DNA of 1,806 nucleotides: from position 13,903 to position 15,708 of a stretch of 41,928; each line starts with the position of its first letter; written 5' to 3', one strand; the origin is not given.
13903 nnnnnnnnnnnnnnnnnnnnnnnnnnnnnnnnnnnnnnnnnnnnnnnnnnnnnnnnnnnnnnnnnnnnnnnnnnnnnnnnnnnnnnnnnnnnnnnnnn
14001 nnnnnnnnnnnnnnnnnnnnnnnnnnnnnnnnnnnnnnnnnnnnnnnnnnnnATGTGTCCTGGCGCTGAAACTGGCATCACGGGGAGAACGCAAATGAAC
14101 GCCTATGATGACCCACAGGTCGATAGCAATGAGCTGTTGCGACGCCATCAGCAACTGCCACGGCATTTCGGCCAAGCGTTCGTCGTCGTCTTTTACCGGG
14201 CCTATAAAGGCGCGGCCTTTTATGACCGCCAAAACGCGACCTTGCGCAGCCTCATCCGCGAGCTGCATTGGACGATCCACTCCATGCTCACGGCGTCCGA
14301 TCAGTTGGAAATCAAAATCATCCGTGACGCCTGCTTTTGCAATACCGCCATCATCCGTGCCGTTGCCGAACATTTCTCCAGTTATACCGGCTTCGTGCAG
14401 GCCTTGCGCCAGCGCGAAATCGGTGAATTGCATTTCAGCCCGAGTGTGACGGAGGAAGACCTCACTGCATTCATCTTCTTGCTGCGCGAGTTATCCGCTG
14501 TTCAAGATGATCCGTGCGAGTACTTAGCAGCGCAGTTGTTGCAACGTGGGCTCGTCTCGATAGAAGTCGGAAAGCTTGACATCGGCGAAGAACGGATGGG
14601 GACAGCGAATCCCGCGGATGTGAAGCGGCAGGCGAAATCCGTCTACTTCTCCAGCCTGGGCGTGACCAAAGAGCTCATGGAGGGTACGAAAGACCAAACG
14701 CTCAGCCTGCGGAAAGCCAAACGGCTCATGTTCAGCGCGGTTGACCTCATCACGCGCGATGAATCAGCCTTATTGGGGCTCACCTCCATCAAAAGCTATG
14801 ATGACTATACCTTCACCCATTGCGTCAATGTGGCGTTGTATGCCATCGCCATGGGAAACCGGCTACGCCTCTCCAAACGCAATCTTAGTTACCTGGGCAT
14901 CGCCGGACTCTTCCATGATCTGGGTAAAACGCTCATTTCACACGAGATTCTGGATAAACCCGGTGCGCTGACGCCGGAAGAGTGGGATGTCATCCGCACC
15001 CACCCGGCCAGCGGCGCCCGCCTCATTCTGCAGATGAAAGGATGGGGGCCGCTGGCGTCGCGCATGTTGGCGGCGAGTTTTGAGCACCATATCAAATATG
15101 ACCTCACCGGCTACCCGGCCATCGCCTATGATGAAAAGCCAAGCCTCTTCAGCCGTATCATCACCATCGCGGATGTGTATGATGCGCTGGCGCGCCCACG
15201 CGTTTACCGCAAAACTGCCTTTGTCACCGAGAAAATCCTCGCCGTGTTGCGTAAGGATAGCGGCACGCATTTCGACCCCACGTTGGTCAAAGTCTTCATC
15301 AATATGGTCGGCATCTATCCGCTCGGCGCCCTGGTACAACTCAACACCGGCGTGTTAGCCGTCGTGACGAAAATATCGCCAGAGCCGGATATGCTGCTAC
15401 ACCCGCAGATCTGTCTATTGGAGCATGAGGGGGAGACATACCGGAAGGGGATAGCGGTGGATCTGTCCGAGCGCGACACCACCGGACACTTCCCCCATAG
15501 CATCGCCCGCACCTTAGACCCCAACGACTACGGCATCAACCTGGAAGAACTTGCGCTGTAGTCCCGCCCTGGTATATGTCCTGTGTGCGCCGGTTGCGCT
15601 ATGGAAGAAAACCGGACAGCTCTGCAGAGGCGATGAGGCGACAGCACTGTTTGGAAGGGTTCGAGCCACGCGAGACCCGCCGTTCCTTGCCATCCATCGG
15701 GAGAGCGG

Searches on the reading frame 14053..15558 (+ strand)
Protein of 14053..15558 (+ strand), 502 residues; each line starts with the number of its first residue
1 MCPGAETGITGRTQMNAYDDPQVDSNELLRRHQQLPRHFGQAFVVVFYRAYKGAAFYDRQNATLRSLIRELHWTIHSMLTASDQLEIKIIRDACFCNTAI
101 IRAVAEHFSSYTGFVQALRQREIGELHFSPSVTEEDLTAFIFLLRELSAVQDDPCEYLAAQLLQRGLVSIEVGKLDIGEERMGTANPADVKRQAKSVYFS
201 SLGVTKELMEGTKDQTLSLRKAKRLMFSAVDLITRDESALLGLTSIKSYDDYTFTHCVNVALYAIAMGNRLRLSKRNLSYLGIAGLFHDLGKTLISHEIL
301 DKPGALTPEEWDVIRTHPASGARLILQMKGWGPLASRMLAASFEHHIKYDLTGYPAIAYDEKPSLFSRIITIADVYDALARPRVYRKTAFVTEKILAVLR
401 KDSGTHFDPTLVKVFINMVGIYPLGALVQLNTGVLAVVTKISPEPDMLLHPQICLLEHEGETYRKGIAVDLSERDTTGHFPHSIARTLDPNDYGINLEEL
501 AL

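Call 20: search_protein_families(library=pfam, proteins=[window:14053-15558:+], max_evalue=0.00001)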
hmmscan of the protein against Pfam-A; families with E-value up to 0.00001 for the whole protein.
window:14053-15558:+ (502 aa): 2 families
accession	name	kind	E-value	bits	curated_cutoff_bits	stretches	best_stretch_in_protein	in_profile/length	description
PF13487.12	HD_5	-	2.3e-19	70.2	27.2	1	258-411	19-170/170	HD domain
PF01966.28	HD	-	4.1e-16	59.8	22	1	253-378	1-115/116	HD domain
